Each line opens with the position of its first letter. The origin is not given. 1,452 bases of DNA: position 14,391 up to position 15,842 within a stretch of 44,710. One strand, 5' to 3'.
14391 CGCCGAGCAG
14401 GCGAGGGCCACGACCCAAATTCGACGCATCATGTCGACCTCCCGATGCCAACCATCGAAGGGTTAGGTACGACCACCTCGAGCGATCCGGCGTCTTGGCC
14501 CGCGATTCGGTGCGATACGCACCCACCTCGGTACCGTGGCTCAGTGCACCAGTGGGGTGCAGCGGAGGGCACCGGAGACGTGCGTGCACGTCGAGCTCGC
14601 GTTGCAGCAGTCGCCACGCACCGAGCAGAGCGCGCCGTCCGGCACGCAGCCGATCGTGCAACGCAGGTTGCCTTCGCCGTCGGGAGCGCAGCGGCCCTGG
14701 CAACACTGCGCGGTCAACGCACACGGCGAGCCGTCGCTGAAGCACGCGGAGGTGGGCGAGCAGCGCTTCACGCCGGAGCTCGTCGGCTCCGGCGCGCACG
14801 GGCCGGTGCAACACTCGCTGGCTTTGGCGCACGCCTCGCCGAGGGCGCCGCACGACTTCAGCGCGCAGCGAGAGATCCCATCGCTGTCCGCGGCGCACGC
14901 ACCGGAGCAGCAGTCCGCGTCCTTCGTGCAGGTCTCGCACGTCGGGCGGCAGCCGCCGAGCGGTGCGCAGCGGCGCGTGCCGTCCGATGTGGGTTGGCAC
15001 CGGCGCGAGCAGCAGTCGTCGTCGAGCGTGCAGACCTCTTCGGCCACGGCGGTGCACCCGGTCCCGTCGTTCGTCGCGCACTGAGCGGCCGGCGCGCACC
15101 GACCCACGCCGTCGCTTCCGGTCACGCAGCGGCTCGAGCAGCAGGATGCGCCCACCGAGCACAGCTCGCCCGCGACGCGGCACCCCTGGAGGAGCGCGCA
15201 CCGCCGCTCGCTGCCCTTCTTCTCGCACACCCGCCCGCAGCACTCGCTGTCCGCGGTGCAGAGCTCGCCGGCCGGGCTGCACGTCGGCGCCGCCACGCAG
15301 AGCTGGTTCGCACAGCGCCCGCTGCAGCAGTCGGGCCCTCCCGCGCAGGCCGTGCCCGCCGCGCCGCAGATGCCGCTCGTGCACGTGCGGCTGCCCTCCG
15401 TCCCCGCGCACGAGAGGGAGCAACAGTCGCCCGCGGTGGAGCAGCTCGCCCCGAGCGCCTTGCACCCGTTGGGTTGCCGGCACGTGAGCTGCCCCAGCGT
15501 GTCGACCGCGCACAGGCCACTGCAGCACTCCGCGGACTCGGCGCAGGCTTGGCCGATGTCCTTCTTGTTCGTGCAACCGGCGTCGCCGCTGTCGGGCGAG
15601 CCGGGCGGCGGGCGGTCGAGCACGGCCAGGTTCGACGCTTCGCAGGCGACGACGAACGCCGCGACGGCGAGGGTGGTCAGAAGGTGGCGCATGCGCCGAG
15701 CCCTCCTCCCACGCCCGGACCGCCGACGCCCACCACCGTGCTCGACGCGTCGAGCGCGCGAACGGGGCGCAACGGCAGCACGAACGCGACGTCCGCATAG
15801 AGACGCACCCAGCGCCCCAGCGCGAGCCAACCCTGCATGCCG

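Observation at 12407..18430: ECF sigma / anti-sigma pair heading a co-directional cluster of secreted proteins built from tandem knottin-like (C-C-CC-C-C) modules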

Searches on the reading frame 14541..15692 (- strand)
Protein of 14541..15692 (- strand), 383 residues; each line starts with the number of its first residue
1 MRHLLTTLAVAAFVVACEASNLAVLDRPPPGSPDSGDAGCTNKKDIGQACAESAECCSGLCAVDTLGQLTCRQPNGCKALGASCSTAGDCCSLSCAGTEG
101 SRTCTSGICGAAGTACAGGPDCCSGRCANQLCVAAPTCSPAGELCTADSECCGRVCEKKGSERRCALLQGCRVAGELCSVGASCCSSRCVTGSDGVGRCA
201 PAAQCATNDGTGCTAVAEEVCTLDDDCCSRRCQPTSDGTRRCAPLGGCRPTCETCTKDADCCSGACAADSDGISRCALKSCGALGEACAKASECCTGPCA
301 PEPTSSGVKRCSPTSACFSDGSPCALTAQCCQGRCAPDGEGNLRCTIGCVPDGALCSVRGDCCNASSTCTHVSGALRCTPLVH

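Call 5: search_protein_families(library=pfam, proteins=[window:14541-15692:-], max_evalue=1)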
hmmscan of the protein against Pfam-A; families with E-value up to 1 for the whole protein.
window:14541-15692:- (383 aa): 1 family
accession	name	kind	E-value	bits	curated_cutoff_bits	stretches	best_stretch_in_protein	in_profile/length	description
PF17557.7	Conotoxin_I2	-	0.0038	17.8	27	1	138-165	1-28/38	I2-superfamily conotoxins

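Call 6: search_protein_families(library=ncbifam, proteins=[window:14541-15692:-], max_evalue=1)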
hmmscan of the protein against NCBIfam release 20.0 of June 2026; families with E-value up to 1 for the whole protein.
window:14541-15692:- (383 aa): 0 families

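Call 7: find_homologous_proteins(query=window:14541-15692:-, max_evalue=0.001)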
Query window:14541-15692:- (383 aa): 274 proteins with E <= 0.001 among 3656 candidates; the best 120 are listed.
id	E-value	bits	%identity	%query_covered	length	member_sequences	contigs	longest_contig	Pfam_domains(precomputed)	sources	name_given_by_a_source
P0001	2.3e-66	243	46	91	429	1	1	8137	-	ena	-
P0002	1.1e-64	237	44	100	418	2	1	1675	-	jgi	jgi:hypothetical protein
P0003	3.8e-64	235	42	100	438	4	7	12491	-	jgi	-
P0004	2.1e-63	233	41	100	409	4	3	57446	-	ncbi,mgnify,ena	mgnify:CR=1 FL=1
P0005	4.7e-63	232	46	88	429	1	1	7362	-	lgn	-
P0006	5.2e-62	228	46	91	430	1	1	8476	-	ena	-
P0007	4.2e-61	225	40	99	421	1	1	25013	-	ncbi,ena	-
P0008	1.0e-60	224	43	92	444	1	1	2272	-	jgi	jgi:hypothetical protein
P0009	2.6e-60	223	43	96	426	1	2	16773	-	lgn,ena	-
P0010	7.4e-60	221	46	90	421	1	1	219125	-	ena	-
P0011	3.1e-59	219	40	98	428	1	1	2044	-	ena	-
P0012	1.2e-58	217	40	98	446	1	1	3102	-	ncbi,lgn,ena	-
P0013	2.4e-58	216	40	99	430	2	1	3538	-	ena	-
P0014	3.3e-58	216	43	92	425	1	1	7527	-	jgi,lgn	jgi:hypothetical protein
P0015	1.2e-57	214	39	100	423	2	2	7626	-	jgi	jgi:hypothetical protein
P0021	6.4e-53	198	39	100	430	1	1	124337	-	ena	-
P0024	2.2e-37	147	41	81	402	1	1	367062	-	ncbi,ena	-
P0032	6.8e-30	123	42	59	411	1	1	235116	-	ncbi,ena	-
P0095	2.4e-14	71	35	87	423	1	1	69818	-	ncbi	-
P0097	3.7e-14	71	31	96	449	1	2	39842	-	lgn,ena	-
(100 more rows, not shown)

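Call 9: find_encoding_contigs(protein=window:14541-15692:-, flank=10000, max_places=3)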
Protein window:14541-15692:- (383 aa): 1 contig read that carries it; 1 place shown.
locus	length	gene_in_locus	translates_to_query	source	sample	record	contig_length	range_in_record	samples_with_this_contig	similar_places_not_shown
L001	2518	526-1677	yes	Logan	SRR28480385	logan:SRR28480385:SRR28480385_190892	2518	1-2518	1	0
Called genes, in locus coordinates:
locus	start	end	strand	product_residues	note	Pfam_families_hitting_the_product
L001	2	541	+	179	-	?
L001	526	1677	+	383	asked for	-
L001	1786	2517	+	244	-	?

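Call 10: find_encoding_contigs(protein=P0010, flank=10000, max_places=2)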
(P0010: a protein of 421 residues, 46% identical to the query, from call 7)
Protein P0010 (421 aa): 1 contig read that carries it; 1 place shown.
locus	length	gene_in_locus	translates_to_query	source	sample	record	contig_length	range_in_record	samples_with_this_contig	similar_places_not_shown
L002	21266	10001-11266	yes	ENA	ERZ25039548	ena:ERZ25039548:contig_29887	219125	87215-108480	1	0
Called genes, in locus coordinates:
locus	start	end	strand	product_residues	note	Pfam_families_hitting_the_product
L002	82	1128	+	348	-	-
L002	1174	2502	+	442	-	PF26780:DUF8252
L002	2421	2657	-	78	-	-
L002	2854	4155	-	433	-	PF14690:Zn_ribbon_ISL3, PF13542:HTH_Tnp_ISL3, PF01610:DDE_Tnp_ISL3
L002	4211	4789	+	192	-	-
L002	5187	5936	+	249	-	PF20226:DUF6585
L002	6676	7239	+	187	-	PF00990:GGDEF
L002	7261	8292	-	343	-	-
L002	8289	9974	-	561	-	PF07638:Sigma70_ECF (weak), PF04542:Sigma70_r2, PF04545:Sigma70_r4, PF08281:Sigma70_r4_2, PF04773:FecR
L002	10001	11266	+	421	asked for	-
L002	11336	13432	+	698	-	-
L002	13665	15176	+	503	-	PF00150:Cellulase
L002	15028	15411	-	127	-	PF22036:MoaF_like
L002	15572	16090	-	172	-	PF07883:Cupin_2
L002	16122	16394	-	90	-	-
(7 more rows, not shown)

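Call 11: find_encoding_contigs(protein=P0004, flank=10000, max_places=2)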
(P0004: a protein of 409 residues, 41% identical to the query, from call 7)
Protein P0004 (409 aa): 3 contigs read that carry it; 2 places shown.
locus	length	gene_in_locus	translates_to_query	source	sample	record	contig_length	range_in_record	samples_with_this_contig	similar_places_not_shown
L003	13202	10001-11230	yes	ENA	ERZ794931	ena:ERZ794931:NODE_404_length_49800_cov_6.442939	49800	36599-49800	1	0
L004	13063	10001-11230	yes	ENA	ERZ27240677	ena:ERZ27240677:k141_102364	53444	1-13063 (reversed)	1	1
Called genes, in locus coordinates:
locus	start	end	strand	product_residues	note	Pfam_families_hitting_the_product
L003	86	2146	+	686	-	-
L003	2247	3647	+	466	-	PF01799:Fer2_2, PF00941:FAD_binding_5, PF03450:CO_deh_flav_C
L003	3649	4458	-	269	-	PF00561:Abhydrolase_1, PF00975:Thioesterase (weak), PF07819:PGAP1 (faint), PF12146:Hydrolase_4, PF12697:Abhydrolase_6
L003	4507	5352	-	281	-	-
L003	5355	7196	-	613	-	PF07676:PD40 (faint)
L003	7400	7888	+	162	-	PF04542:Sigma70_r2, PF07638:Sigma70_ECF, PF08281:Sigma70_r4_2, PF04545:Sigma70_r4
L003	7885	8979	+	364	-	PF04773:FecR, PF13432:TPR_16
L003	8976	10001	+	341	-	-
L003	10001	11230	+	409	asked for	-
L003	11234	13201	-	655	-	?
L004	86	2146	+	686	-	-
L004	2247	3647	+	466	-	PF01799:Fer2_2, PF00941:FAD_binding_5, PF03450:CO_deh_flav_C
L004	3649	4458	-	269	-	PF00561:Abhydrolase_1, PF00975:Thioesterase (weak), PF07819:PGAP1 (faint), PF12146:Hydrolase_4, PF12697:Abhydrolase_6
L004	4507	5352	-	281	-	-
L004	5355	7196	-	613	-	PF07676:PD40 (faint)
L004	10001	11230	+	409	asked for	-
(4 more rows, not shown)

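Call 13: find_encoding_contigs(protein=P0024, flank=8000, max_places=1)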
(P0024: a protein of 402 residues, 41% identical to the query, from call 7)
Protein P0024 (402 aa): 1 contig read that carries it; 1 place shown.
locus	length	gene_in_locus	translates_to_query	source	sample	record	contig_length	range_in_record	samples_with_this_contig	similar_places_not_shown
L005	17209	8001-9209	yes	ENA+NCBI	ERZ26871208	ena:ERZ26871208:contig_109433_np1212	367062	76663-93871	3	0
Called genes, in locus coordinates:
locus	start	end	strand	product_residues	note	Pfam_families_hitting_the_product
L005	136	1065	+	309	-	-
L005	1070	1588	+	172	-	-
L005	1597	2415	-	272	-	PF04338:DUF481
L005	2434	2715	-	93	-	-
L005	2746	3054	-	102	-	-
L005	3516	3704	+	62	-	-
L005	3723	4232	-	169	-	-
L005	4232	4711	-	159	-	-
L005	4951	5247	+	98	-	-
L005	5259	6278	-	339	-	-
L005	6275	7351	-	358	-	PF04773:FecR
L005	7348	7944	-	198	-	PF07638:Sigma70_ECF, PF04542:Sigma70_r2, PF08281:Sigma70_r4_2, PF04545:Sigma70_r4, PF22233:PhyR_sigma-like (weak)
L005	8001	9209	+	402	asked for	-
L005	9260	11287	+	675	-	-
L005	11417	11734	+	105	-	-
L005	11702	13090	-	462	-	PF01590:GAF, PF13185:GAF_2, PF01636:APH (faint), PF00069:Pkinase, PF07714:PK_Tyr_Ser-Thr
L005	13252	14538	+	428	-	PF00069:Pkinase, PF01636:APH (faint), PF07714:PK_Tyr_Ser-Thr, PF00072:Response_reg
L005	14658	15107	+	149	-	PF00072:Response_reg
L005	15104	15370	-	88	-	-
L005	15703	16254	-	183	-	-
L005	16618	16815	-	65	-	-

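Call 14: find_encoding_contigs(protein=P0032, flank=8000, max_places=1)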
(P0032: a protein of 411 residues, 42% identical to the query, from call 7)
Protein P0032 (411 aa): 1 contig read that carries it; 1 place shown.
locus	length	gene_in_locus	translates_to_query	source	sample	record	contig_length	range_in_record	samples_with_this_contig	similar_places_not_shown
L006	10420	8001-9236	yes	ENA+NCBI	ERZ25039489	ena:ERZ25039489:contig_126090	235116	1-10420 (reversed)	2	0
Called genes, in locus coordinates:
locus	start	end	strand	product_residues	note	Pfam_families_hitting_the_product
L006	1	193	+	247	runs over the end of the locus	PF03740:PdxJ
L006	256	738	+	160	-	-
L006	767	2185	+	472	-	PF25390:WD40_RLD, PF00415:RCC1 (weak), PF25390:WD40_RLD, PF13540:RCC1_2, PF00415:RCC1, PF13540:RCC1_2, PF00415:RCC1 (weak), PF13540:RCC1_2, +1 more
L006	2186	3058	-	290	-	PF05368:NmrA (weak), PF00106:adh_short, PF08659:KR, PF13460:NAD_binding_10, PF13561:adh_short_C2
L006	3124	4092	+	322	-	-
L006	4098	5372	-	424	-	-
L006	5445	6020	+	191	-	PF07638:Sigma70_ECF, PF04542:Sigma70_r2, PF08281:Sigma70_r4_2, PF04545:Sigma70_r4, PF13384:HTH_23 (weak)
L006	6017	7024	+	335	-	PF04773:FecR, PF13432:TPR_16 (weak)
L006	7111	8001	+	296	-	-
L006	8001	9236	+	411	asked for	-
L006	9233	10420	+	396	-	?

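Call 15: find_encoding_contigs(protein=P0021, flank=8000, max_places=1)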
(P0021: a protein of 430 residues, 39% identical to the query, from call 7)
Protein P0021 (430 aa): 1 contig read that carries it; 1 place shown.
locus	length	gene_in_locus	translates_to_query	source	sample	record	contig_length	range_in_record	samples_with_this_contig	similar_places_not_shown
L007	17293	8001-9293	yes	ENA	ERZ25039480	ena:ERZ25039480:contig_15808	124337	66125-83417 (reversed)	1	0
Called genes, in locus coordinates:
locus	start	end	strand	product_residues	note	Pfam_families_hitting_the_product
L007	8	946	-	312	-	PF10503:Esterase_PHB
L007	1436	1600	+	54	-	-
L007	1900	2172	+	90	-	-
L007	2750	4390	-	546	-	-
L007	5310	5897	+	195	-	PF07638:Sigma70_ECF (weak), PF04542:Sigma70_r2, PF08281:Sigma70_r4_2, PF04545:Sigma70_r4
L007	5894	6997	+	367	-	PF04773:FecR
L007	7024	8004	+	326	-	-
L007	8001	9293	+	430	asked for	-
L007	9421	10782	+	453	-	-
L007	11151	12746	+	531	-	PF00753:Lactamase_B, PF12706:Lactamase_B_2, PF22505:RNase_J_b_CASP, PF07521:RMMBL (weak), PF17770:RNase_J_C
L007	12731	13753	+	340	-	PF00149:Metallophos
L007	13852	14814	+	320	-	PF01408:GFO_IDH_MocA, PF02894:GFO_IDH_MocA_C, PF22725:GFO_IDH_MocA_C3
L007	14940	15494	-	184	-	PF04264:YceI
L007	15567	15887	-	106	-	-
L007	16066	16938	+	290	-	-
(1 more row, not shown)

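Call 26: predict_structure(alignment_id=A1)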
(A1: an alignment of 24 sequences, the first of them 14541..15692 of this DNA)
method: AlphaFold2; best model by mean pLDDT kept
length: 383 residues; sequences in the alignment: 24
mean_pLDDT: 86.2   pTM: 0.78
mean pLDDT of the five models: 86.2, 86.0, 85.2, 84.4, 84.2
residues with pLDDT >= 90: 218; 70-90: 122; 50-70: 22; < 50: 21
segments of 3 or more residues with pLDDT < 50: 19-38
pLDDT, mean of each block of 10 residues (from residue 1): 63 58 39 49 88 88 84 86 88 85 90 93 94 94 95 91 90 92 92 93 92 92 92 86 91 93 94 92 94 94 77 89 92 92 94 91 89 86 65
secondary structure, 60 per line:
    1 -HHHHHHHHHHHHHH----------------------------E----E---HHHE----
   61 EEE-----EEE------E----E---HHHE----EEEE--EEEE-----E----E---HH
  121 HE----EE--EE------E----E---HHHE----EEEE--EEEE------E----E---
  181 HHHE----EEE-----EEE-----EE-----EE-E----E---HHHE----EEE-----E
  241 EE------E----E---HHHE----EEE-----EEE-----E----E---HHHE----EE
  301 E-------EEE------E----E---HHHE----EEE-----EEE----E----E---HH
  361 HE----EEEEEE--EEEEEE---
elements in order: H2-15 E61-63 E69-71 E95-98 E101-104 E156-159 E162-165 E189-191 E197-199 E232-234 E240-242 E266-268 E274-276 E299-301 E309-311 E335-337 E343-345 E367-372 E375-380

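Call 29: fold_search(model_id=the predicted structure, library=pdb)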
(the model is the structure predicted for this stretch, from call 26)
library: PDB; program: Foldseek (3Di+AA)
matches with E <= 10: 22; with E <= 0.001: 0
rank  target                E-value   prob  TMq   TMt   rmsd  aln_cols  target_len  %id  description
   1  1axh_MODEL_1_A        6.1e-01  0.72  0.07  0.66   1.9        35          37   34  ATRACOTOXIN-HVI FROM HADRONYCHE VERSUTA (AUSTRALIAN FUNNEL-WEB SPIDER, NMR, 20 STRUCTURES (released 1997-11-12)
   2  1c6w_MODEL_1_A        9.4e-01  0.35  0.07  0.62   2.2        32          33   34  MAUROCALCIN FROM SCORPIO MAURUS (released 2000-09-06)
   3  4aor_D                1.1e+00  0.66  0.07  0.72   1.4        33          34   24  Cationic trypsin in complex with the Spinacia oleracea trypsin inhibitor III (SOTI-III) (released 2013-01-09)
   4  7rz3_MODEL_1_A        1.8e+00  0.08  0.08  0.32   8.6        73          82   30  The solution structure of remipede double-ICK toxin phi-Xibalbin3-Xt3a (released 2022-08-31)
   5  1lpb_A                2.0e+00  0.14  0.07  0.28   7.4        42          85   31  THE 2.46 ANGSTROMS RESOLUTION STRUCTURE OF THE PANCREATIC LIPASE COLIPASE COMPLEX INHIBITED BY A C11 ALKYL PHOSPHONATE (released 1994-11-01)
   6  4aoq_E                2.1e+00  0.30  0.07  0.64   2.0        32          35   28  Cationic trypsin in complex with mutated Spinacia oleracea trypsin inhibitor III (SOTI-III) (F14A) (released 2013-01-09)
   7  6cuc_MODEL_1_A        2.1e+00  0.07  0.08  0.31  13.8        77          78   22  Solution structure of double knot toxin (DkTx) (released 2019-03-27)
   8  1ie6_MODEL_1_A        3.0e+00  0.21  0.07  0.65   3.4        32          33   41  SOLUTION STRUCTURE OF IMPERATOXIN A (released 2003-06-10)
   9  1lpa_A                3.2e+00  0.10  0.07  0.28   7.4        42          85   31  INTERFACIAL ACTIVATION OF THE LIPASE-PROCOLIPASE COMPLEX BY MIXED MICELLES REVEALED BY X-RAY CRYSTALLOGRAPHY (released 1994-11-01)
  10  1pcn                  3.6e+00  0.10  0.09  0.31   7.9        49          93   22  SOLUTION STRUCTURE OF PORCINE PANCREATIC PROCOLIPASE AS DETERMINED FROM 1H HOMONUCLEAR TWO-AND THREE-DIMENSIONAL NMR (released 1994-12-20)
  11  4aoq_D                3.8e+00  0.30  0.07  0.73   1.4        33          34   24  Cationic trypsin in complex with mutated Spinacia oleracea trypsin inhibitor III (SOTI-III) (F14A) (released 2013-01-09)
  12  8sem_MODEL_1_A        3.8e+00  0.25  0.07  0.63   1.8        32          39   25  Structural and functional characterisation of Tst2, a novel TRPV1 inhibitory peptide from the Australian sea a (released 2023-09-27)
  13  9ep7_MODEL_1_A        4.1e+00  0.12  0.07  0.55   2.5        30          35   33  Poecitoxin-1a from Poecilotheria subfusca spider, a new potent peptide blocker of the human Cav1.2 channel sub (released 2025-03-26)
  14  1hvw_MODEL_1_A        4.6e+00  0.10  0.05  0.67   2.6        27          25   37  HAIRPINLESS MUTANT OF OMEGA-ATRACOTOXIN-HV1A (released 2001-01-17)
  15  9ef1_A                4.6e+00  0.01  0.07  0.04  14.5       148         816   11  Cryo-EM structure of Drosophila melanogaster insulin receptor (dmIR) bound with one DILP1, asymmetric conformation (released 2025-10-01)
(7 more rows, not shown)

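Call 69: find_encoding_contigs(protein=P0095, flank=9000, max_places=1)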
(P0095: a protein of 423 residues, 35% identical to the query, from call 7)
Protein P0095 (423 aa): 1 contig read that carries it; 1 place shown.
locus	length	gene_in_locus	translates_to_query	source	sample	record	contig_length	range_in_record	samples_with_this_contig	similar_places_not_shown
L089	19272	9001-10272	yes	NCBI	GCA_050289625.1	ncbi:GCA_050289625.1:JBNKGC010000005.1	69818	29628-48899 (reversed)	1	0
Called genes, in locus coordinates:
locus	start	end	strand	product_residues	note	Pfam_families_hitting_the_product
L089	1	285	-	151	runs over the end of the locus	-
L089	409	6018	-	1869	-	-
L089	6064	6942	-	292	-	-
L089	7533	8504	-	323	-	-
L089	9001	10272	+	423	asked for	-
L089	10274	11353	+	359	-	-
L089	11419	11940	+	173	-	PF04542:Sigma70_r2, PF08281:Sigma70_r4_2, PF04545:Sigma70_r4 (weak)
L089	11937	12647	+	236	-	-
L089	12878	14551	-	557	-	PF13715:CarbopepD_reg_2 (faint), PF13620:CarboxypepD_reg (weak), PF14686:fn3_3 (faint)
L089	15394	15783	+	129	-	-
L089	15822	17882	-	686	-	PF00133:tRNA-synt_1, PF01406:tRNA-synt_1e (faint), PF01921:tRNA-synt_1f (faint), PF09334:tRNA-synt_1g, PF19303:Anticodon_3, PF01588:tRNA_bind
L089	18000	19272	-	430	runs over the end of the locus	-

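Call 70: find_encoding_contigs(protein=P0097, flank=9000, max_places=1)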
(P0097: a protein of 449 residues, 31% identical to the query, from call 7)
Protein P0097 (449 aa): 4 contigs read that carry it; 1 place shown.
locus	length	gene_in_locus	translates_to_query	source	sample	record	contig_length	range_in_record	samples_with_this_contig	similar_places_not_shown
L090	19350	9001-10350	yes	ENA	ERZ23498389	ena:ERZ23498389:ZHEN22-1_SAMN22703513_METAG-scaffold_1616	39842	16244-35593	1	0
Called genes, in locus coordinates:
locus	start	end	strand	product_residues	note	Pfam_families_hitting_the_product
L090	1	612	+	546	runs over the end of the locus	PF00890:FAD_binding_2, PF01266:DAO, PF07992:Pyr_redox_2 (faint), PF02910:Succ_DH_flav_C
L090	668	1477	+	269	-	PF02517:Rce1-like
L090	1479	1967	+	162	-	PF11717:Tudor-knot (faint), PF22732:MSL3_chromo-like (faint)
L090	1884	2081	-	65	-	-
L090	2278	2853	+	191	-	PF13560:HTH_31, PF01381:HTH_3, PF12844:HTH_19, PF13443:HTH_26 (weak)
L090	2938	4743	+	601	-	PF00009:GTP_EFTU, PF01926:MMR_HSR1 (weak), PF22042:EF-G_D2, PF03144:GTP_EFTU_D2, PF00679:EFG_C, PF21018:BipA_C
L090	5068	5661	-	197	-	PF08279:HTH_11 (weak), PF13280:WYL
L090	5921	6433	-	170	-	PF00160:Pro_isomerase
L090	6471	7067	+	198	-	PF08002:DUF1697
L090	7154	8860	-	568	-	-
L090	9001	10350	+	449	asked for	-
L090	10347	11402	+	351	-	-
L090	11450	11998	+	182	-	PF04542:Sigma70_r2, PF08281:Sigma70_r4_2, PF04545:Sigma70_r4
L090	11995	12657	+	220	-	-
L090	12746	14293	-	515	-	PF13620:CarboxypepD_reg (faint), PF13715:CarbopepD_reg_2 (faint)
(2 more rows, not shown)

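Call 75: find_related_loci(query=window:14541-15692:-, collection=metagenome_contigs, flank=7000)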
Query window:14541-15692:- (383 aa) in metagenome_contigs; peptide patterns used: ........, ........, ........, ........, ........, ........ (x = any residue, [..] = any of these).
171 stretches matched a pattern; 19 encode a relative of the query (tblastn E <= 1e-3); 19 distinct loci.
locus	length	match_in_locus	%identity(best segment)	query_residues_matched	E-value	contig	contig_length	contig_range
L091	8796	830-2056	35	46-364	4e-32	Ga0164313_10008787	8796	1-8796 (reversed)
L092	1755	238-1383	35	1-380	3e-30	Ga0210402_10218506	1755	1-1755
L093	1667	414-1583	31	3-368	3e-24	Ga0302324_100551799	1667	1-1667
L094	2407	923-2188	32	46-367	1e-22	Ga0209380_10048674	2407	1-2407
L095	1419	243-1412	30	1-371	8e-22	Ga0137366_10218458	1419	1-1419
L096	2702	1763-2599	33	46-376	2e-15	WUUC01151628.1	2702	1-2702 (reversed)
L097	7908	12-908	29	83-374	1e-14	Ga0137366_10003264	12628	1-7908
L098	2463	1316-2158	33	27-369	6e-13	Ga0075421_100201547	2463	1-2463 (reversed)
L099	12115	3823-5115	29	47-363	2e-12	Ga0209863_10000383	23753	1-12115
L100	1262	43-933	31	44-366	7e-11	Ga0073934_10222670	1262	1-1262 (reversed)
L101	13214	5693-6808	28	48-380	2e-10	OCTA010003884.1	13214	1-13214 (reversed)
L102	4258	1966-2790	34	47-366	8e-10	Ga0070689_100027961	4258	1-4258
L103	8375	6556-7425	34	47-366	8e-10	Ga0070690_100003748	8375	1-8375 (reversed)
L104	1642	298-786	37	50-232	6e-8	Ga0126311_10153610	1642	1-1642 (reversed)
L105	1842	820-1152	36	113-245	5e-7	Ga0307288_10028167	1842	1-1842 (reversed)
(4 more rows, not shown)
